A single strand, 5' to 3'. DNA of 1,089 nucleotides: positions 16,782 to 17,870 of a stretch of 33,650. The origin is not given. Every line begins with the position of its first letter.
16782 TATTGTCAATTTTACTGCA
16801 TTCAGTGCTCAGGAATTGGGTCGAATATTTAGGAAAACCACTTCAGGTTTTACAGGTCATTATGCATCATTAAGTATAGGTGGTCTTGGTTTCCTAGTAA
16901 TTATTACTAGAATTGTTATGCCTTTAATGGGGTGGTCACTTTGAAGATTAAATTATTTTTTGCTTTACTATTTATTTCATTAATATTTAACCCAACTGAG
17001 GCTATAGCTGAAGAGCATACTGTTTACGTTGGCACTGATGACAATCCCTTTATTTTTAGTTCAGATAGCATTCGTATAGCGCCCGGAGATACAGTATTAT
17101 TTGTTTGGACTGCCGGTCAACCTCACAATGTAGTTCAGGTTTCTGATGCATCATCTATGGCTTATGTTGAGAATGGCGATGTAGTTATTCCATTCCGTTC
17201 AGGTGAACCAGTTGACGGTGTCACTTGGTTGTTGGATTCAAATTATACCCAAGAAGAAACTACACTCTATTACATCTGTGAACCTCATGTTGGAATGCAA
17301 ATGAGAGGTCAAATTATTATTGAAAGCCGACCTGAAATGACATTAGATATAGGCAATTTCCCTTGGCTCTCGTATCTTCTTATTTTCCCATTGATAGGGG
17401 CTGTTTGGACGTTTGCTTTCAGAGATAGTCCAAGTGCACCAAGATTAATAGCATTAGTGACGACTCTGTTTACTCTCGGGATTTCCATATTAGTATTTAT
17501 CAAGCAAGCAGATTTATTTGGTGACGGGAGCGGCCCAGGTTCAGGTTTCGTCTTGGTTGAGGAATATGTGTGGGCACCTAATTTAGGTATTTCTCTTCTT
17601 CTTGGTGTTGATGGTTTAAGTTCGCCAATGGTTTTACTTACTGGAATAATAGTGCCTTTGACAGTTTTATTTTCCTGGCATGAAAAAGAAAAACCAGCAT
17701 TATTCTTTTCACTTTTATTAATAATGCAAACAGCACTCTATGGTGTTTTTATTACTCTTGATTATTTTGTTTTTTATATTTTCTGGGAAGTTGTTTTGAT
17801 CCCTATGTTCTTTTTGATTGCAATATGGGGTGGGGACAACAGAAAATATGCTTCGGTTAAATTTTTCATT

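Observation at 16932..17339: Complete type-1 copper (cupredoxin) domain fused in frame to the N-terminus of complex I subunit NuoM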

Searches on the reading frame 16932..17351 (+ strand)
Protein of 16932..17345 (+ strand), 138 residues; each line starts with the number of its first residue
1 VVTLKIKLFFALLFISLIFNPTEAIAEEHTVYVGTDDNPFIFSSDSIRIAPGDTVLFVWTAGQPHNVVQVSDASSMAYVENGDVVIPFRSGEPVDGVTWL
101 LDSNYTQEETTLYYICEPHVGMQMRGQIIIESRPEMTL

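Call 4: search_protein_families(library=pfam, proteins=[window:16932-17345:+], max_evalue=0.1)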
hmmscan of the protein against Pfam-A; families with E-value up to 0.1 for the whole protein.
window:16932-17345:+ (138 aa): 1 family
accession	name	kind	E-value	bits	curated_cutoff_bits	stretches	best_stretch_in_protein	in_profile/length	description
PF00127.26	Copper-bind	-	2.1e-13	50.9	21.2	1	31-131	3-99/99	Copper binding proteins, plastocyanin/azurin family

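Call 23: search_solved_structures(query=window:17007-17345:+, max_evalue=1, show_alignments=3)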
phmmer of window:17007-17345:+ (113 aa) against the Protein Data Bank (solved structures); distinct sequences matched with E-value up to 1: 59.
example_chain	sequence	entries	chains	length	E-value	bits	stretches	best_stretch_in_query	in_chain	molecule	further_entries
1pla_A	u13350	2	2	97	2.8e-09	40.3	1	6-105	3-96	PLASTOCYANIN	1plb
2plt_A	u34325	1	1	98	3e-07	33.7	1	5-106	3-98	PLASTOCYANIN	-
1m9w_A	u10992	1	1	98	5.2e-07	33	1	5-106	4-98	plastocyanin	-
6yez_P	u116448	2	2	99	6e-07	32.8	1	6-105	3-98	Plastocyanin, chloroplastic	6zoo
7zqe_M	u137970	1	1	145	8.7e-07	32.3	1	4-106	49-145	Plastocyanin, chloroplastic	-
1j5c_A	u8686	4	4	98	9.4e-07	32.1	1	5-105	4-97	PLASTOCYANIN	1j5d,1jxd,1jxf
1pcs_A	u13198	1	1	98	1.8e-06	31.2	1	5-106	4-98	PLASTOCYANIN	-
2gim_A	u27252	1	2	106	2.9e-06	30.6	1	2-105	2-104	Plastocyanin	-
1fa4_A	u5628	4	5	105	4e-06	30.1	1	2-105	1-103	PLASTOCYANIN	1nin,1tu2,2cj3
1bxu_A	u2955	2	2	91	4e-06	30.1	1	6-106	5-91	PLASTOCYANIN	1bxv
3cvb_A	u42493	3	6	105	5e-06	29.8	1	3-106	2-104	Plastocyanin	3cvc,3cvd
1plc_A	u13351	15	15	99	1.8e-05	28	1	6-105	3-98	PLASTOCYANIN | Plastocyanin A | Plastocyanin A, chloroplastic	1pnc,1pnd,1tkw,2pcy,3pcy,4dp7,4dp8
1iuz_A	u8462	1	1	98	2.1e-05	27.8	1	6-103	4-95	PLASTOCYANIN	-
3bqv_A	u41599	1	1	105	2.1e-05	27.8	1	3-106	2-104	Plastocyanin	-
2w88_A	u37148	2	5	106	2.7e-05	27.4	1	2-106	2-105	PLASTOCYANIN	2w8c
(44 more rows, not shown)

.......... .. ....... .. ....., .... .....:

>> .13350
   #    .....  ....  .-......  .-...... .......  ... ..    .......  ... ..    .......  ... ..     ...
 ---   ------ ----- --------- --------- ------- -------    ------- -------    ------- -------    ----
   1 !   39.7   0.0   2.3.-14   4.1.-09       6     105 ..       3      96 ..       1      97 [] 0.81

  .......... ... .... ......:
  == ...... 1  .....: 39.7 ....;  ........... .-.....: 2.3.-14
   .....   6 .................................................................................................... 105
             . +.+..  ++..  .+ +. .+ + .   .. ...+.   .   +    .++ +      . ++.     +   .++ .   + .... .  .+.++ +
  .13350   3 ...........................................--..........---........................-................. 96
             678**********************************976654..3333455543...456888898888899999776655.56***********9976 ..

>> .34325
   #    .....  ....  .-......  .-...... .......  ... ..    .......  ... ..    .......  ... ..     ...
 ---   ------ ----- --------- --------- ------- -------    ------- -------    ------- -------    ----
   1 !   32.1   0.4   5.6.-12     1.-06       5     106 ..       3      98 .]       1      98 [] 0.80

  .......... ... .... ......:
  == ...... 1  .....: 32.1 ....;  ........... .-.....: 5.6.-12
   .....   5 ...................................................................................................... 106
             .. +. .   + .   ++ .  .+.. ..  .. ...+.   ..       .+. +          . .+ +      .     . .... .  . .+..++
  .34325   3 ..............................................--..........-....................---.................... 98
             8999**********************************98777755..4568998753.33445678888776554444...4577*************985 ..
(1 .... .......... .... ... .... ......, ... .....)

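Call 49: predict_structure(alignment_id=A4)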
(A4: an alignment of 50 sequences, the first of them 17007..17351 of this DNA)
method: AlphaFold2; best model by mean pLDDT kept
length: 115 residues; sequences in the alignment: 50
mean_pLDDT: 89.0   pTM: 0.81
mean pLDDT of the five models: 89.0, 87.9, 87.4, 86.6, 83.4
residues with pLDDT >= 90: 90; 70-90: 11; 50-70: 14; < 50: 0
segments of 3 or more residues with pLDDT < 50: none
pLDDT, mean of each block of 10 residues (from residue 1): 94 94 96 95 92 67 88 95 95 92 88 55
secondary structure, 60 per line:
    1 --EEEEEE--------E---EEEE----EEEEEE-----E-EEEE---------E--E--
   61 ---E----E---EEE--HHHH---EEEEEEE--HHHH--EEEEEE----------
elements in order: E3-8 E21-24 E29-34 E42-45 E73-75 H78-81 E85-91 H94-97 E100-105

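Call 55: fold_search(model_id=the predicted structure, library=pdb)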
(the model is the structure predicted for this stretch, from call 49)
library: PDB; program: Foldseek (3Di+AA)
matches with E <= 10: 1303; with E <= 0.001: 287
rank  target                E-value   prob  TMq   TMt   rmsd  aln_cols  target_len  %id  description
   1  3bqv                  6.2e-09  1.00  0.67  0.72   4.3       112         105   25  Crystal Structure of the double mutant D44A D45A Plastocyanin from Phormidium laminosum (released 2009-01-06)
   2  3cvb_A                1.1e-08  1.00  0.66  0.72   4.4       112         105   26  Regulation of Protein Function: Crystal Packing Interfaces and Conformational Dimerization (released 2008-07-08)
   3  3cvd_A                1.2e-08  1.00  0.67  0.73   4.7       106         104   28  Regulation of Protein Function: Crystal Packing Interfaces and Conformational Dimerization (released 2008-07-08)
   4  1baw_A                1.4e-08  1.00  0.64  0.70   4.9       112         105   26  PLASTOCYANIN FROM PHORMIDIUM LAMINOSUM (released 1999-03-02)
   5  2w88_A                1.5e-08  1.00  0.69  0.75   4.5       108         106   28  Plastocyanin variant with N-terminal Methionine - open structure (released 2009-10-27)
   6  2gim_A                1.6e-08  1.00  0.66  0.71   5.2       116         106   24  1.6 Angstrom structure of plastocyanin from Anabaena variabilis (released 2006-04-11)
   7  4r0o_A                2.6e-08  1.00  0.67  0.72   4.9       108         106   28  Crystal structure of PEGylated plastocyanin at 4.2 A resolution (released 2015-10-07)
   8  7pcy                  2.7e-08  1.00  0.66  0.76   4.2       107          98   23  THE CRYSTAL STRUCTURE OF PLASTOCYANIN FROM A GREEN ALGA, ENTEROMORPHA PROLIFERA (released 1990-07-15)
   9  2plt                  4.8e-08  1.00  0.65  0.76   4.3       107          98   30  STRUCTURE DETERMINATION OF PLASTOCYANIN FROM A CRYSTAL SPECIMEN WITH HEMIHEDRAL TWINNING FRACTION OF ONE-HALF (released 1993-10-31)
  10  1pcs                  7.8e-08  1.00  0.65  0.75   5.1       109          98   25  THE 2.15 A CRYSTAL STRUCTURE OF A TRIPLE MUTANT PLASTOCYANIN FROM THE CYANOBACTERIUM SYNECHOCYSTIS SP. PCC 6803 (released 1997-12-17)
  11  1byp                  7.8e-08  1.00  0.62  0.71   5.8       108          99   22  E43K,D44K DOUBLE MUTANT PLASTOCYANIN FROM SILENE (released 1999-10-19)
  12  2pcy                  7.8e-08  1.00  0.62  0.71   5.8       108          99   22  THE CRYSTAL STRUCTURE OF POPLAR APOPLASTOCYANIN AT 1.8-ANGSTROMS RESOLUTION. THE GEOMETRY OF THE COPPER-BINDING SITE IS  (released 1984-02-02)
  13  1adw_A                8.3e-08  1.00  0.59  0.56   5.7       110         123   23  PSEUDOAZURIN (released 1997-05-15)
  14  1bxu                  9.4e-08  1.00  0.64  0.79   5.2       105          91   28  OXIDIZED PLASTOCYANIN FROM SYNECHOCOCCUS SP. (released 1999-06-15)
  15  1tef_A                1.2e-07  1.00  0.62  0.71   5.7       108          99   23  Crystal structure of the spinach plastocyanin mutants G8D/K30C/T69C and K30C/T69C- a study of the effect on crystal pa (released 2005-11-01)
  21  1pla_MODEL_1_A        2.5e-07  1.00  0.63  0.74   4.4       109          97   28  HIGH-RESOLUTION SOLUTION STRUCTURE OF REDUCED PARSLEY PLASTOCYANIN (released 1994-08-31)
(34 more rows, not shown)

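Call 57: search_protein_representatives(protein=window:17007-17345:+)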
Query: 113 residues. Proteins with E-value up to 0.001 (for the whole library): 267; up to 1e-10: 32; up to 1e-30: 3. The best 150 are listed.
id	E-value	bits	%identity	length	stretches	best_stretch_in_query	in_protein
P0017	6.1e-44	164.9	63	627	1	1-113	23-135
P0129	1.3e-38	147.7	62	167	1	2-105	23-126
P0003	4.1e-33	130.0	59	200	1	1-113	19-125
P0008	9.3e-30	119.2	67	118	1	1-87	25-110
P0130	2.2e-21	92.2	39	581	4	4-106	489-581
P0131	2.6e-19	85.5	44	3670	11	14-50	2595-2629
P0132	7.3e-16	74.4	51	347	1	9-107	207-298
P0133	2.5e-15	72.7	46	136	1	1-106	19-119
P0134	3.8e-15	72.1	35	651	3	15-107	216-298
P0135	2.8e-14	69.3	53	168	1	15-106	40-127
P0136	2.8e-14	69.3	51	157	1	3-106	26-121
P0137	4.8e-14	68.6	48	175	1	8-106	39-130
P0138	6.0e-14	68.3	37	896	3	14-109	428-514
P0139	1.0e-13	67.5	38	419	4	3-107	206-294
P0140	1.3e-13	67.2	42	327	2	3-105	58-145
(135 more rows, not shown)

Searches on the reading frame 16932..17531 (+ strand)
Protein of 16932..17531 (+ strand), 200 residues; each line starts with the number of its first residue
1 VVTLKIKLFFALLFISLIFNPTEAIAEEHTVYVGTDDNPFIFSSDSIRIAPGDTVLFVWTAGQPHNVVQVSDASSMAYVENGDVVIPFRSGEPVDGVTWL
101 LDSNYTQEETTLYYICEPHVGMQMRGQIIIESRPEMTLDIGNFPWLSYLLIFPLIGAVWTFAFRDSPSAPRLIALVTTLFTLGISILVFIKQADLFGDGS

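Call 5: find_homologous_proteins(query=window:16932-17531:+, max_evalue=0.001)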
Query window:16932-17531:+ (200 aa): 8 proteins with E <= 0.001 among 165 candidates.
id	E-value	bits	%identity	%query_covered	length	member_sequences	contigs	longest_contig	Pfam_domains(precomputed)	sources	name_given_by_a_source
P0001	1.6e-76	275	62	100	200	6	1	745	PF00127.27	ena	-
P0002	6.4e-76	273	68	89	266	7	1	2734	PF00127.27,PF01059.23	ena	-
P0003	3.0e-64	234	60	87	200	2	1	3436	PF00127.27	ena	-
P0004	3.3e-61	224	58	89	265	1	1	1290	PF00127.27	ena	-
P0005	1.9e-53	199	71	57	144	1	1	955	PF00127.27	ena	-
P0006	4.5e-50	188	53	86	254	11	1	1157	PF00127.27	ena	-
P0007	3.7e-35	139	64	47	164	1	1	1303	-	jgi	-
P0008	2.6e-30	124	66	45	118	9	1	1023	-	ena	-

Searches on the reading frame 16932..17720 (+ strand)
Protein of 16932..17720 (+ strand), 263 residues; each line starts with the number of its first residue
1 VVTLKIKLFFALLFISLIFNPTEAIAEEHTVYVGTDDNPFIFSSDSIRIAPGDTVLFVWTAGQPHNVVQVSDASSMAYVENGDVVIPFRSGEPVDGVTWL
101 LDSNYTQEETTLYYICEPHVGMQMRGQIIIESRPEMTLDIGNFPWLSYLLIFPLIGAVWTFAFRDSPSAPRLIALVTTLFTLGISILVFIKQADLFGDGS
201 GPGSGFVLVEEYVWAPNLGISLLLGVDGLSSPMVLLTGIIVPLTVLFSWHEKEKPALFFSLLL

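Call 8: find_related_loci(query=A2, collection=genome_contigs, flank=10000)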
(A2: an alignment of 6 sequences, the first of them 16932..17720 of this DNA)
Query A2 (263 aa) in genome_contigs; peptide patterns used: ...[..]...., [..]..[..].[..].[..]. (x = any residue, [..] = any of these).
44 stretches matched a pattern; 36 encode a relative of the query (tblastn E <= 1e-3); 36 distinct loci.
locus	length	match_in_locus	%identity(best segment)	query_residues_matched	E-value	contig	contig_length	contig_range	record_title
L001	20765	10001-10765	75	1-263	3e-136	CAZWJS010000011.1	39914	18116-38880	MAG TPA_asm: uncultured archaeon isolate SRP077602_co4_180 genome assembly, contig: NODE_1481_length_39914_cov_10.045159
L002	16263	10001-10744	68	5-263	5e-114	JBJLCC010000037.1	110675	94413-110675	MAG: Candidatus Poseidoniales archaeon isolate LRMED-008 MGIII-CG-Epi1-LRMED-008-C43, whole genome shotgun sequence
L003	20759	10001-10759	66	1-263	6e-114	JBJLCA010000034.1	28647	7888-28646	MAG: Candidatus Poseidoniales archaeon isolate LRMED-006 MGIII-CG-Epi1-LRMED-006-C5320, whole genome shotgun sequence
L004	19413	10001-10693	72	24-263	1e-113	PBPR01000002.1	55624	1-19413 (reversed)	MAG: Methanobacteriota archaeon isolate RS352 236, whole genome shotgun sequence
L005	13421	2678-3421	66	5-263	2e-113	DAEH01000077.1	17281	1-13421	MAG TPA_asm: Euryarchaeota archaeon UBA169 UBA169_contig_1793, whole genome shotgun sequence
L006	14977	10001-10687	71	26-263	4e-113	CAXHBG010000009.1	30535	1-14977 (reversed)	MAG TPA_asm: uncultured Thermoplasmata archaeon isolate SRR12480310_binner13_Refined_4 genome assembly, contig: ERZ48744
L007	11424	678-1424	65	4-263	1e-112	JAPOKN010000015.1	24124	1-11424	MAG: Methanobacteriota archaeon isolate bin91 k141_1428983_length_24124_cov_137.3605, whole genome shotgun sequence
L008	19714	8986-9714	68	12-263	1e-112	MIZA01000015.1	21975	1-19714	MAG: Marine Group III euryarchaeote CG-Epi1 CG-Epi1-C22, whole genome shotgun sequence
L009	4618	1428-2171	66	5-263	2e-113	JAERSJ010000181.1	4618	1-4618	MAG: Methanobacteriota archaeon isolate BH3 c_000000009948, whole genome shotgun sequence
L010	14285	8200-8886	63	21-263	2e-103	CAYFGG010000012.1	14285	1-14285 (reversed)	MAG TPA_asm: uncultured archaeon isolate ERP001736_co1_10 genome assembly, contig: NODE_2173_length_14285_cov_35.544202,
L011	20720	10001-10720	62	10-263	6e-103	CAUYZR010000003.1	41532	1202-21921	MAG: Candidatus Thalassarchaeaceae archaeon isolate CB11b_AW.22 genome assembly, contig: Ga0310124_10000192, whole genom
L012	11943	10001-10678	66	24-263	3e-102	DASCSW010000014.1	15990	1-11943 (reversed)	MAG TPA_asm: Candidatus Poseidoniia archaeon isolate Ts_MAG_4 NODE_14_length_15990_cov_2.095079, whole genome shotgun se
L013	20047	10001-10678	65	24-263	2e-100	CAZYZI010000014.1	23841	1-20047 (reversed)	MAG TPA_asm: uncultured archaeon isolate SRP200020_co5_110 genome assembly, contig: NODE_3275_length_23841_cov_22.608257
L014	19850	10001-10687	63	21-263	8e-99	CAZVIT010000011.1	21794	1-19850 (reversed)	MAG TPA_asm: uncultured archaeon isolate SRP077602_co3_35 genome assembly, contig: NODE_2979_length_21794_cov_8.578223,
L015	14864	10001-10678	63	24-263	3e-98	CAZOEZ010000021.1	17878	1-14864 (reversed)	MAG TPA_asm: uncultured archaeon isolate SRP260945_co1_51 genome assembly, contig: NODE_4997_length_17878_cov_23.541323,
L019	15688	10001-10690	60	26-263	8e-87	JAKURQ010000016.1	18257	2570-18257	MAG: Candidatus Poseidoniia archaeon isolate ALOHA_A2.5_59 A2.5-MGIII-7_16, whole genome shotgun sequence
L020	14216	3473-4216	56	6-263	6e-86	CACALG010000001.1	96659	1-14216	uncultured marine group III euryarchaeote isolate AG-343-N02 genome assembly, contig: AG-343-N02_NODE_1, whole genome sh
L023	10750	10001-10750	54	1-263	5e-76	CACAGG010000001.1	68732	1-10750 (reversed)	uncultured marine group III euryarchaeote isolate AG-343-J07 genome assembly, contig: AG-343-J07_NODE_1, whole genome sh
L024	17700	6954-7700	54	6-263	4e-75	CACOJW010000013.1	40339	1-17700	MAG: uncultured marine group III euryarchaeote isolate AH-321-L02 genome assembly, contig: AH-321-L02_NODE_13, whole gen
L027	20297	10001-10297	42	40-142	3e-18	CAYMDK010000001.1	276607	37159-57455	MAG TPA_asm: uncultured archaeon isolate SRP092902_co1_221 genome assembly, contig: NODE_7_length_276607_cov_33.892371,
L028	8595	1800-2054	45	42-130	2e-17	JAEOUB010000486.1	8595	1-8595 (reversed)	MAG: Candidatus Kariarchaeota archaeon isolate FT_008 k127_57616286, whole genome shotgun sequence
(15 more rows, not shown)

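Call 54: search_protein_families(library=pfam, proteins=[L027:3739-6123:-, L027:6006-7514:-, L027:7653-8663:-, L027:8753-10396:+, L027:10437-10886:+, L027:11956-12792:+, L027:12776-15433:+, L027:16197-18266:+, L028:1698-2192:+], max_evalue=0.01)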
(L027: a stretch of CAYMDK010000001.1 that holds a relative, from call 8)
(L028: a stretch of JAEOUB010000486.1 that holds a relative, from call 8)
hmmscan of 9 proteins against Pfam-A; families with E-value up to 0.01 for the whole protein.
L027:3739-6123:- (794 aa): 1 family
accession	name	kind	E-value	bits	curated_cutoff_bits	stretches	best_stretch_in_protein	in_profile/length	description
PF00115.25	COX1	-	2.9e-153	511.2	34.8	1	276-717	1-427/436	Cytochrome C and Quinol oxidase polypeptide I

L027:6006-7514:- (502 aa): 3 families
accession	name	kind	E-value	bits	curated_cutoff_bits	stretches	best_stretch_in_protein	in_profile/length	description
PF00116.26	COX2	-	7.1e-14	52.2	22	1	424-491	48-113/120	Cytochrome C oxidase subunit II, periplasmic domain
PF02790.20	COX2_TM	-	2e-05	25.1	22.8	1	308-384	19-86/88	Cytochrome C oxidase subunit II, transmembrane domain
PF13473.12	Cupredoxin_1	-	0.0021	18.5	27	1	415-483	28-94/104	Cupredoxin-like domain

L027:7653-8663:- (336 aa): 1 family
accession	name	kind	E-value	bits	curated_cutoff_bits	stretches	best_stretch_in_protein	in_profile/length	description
PF02628.20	COX15-CtaA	-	4.5e-32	111.8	29.9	1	10-321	5-319/322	Cytochrome oxidase assembly protein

L027:8753-10396:+ (547 aa): 3 families
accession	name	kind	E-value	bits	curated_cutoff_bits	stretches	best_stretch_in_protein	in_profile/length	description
PF00127.26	Copper-bind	-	2e-23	83.1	21.2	2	26-105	6-99/99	Copper binding proteins, plastocyanin/azurin family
PF13473.12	Cupredoxin_1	-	1.7e-09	38.1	27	1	7-102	5-102/104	Cupredoxin-like domain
PF18884.5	TSP3_bac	-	1.1e-08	35.2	25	2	158-179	1-21/22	Bacterial TSP3 repeat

L027:10437-10886:+ (149 aa): 4 families
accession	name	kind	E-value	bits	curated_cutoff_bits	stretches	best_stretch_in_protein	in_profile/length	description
PF00903.31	Glyoxalase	-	7.9e-19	68.7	20.6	1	6-122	2-121/121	Glyoxalase/Bleomycin resistance protein/Dioxygenase superfamily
PF13669.12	Glyoxalase_4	-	1.9e-08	35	27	1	8-97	2-92/109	Glyoxalase/Bleomycin resistance protein/Dioxygenase superfamily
PF18029.7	Glyoxalase_6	-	2.5e-07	31.7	23.6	1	9-122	2-105/106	Glyoxalase-like domain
PF22677.2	Ble-like_N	-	0.0021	18.2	24.5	1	8-30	4-26/41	Bleomycin resistance protein-like N-terminal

L027:11956-12792:+ (278 aa): 1 family
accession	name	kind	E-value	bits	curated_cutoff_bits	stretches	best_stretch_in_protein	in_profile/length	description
PF00902.23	TatC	-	2.7e-28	99.7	25.1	1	59-260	19-208/208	Sec-independent protein translocase protein (TatC)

L027:12776-15433:+ (885 aa): 5 families
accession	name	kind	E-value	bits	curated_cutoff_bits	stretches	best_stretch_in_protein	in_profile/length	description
PF00488.27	MutS_V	-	3.8e-81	272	30.2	1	635-822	1-188/188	MutS domain V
PF05192.23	MutS_III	-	3.6e-45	155.1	34.1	1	291-583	2-194/194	MutS domain III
PF01624.25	MutS_I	-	2.4e-43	147.4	20.6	1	17-127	1-111/113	MutS domain I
PF05190.23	MutS_IV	-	7.4e-27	93.9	22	1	452-542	1-91/92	MutS family domain IV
PF05188.22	MutS_II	-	2.2e-14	54.4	25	1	136-274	1-133/133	MutS domain II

L027:16197-18266:+ (689 aa): 4 families
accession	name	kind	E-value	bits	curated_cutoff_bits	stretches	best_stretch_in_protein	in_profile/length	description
PF02163.28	Peptidase_M50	-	5.7e-24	85.1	27.2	1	166-456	1-200/221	Peptidase family M50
PF18911.6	PKD_4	-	2.3e-13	50.4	27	1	515-573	15-76/85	PKD domain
PF00801.26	PKD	-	2.7e-08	34.1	23.5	1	516-576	13-76/80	PKD domain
PF13180.12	PDZ_2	-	0.00084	20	27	1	254-327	7-80/80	PDZ domain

L028:1698-2192:+ (164 aa): 1 family
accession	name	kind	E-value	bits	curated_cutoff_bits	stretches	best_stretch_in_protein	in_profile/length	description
PF00127.26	Copper-bind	-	7.6e-08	33.1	21.2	1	34-119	13-98/99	Copper binding proteins, plastocyanin/azurin family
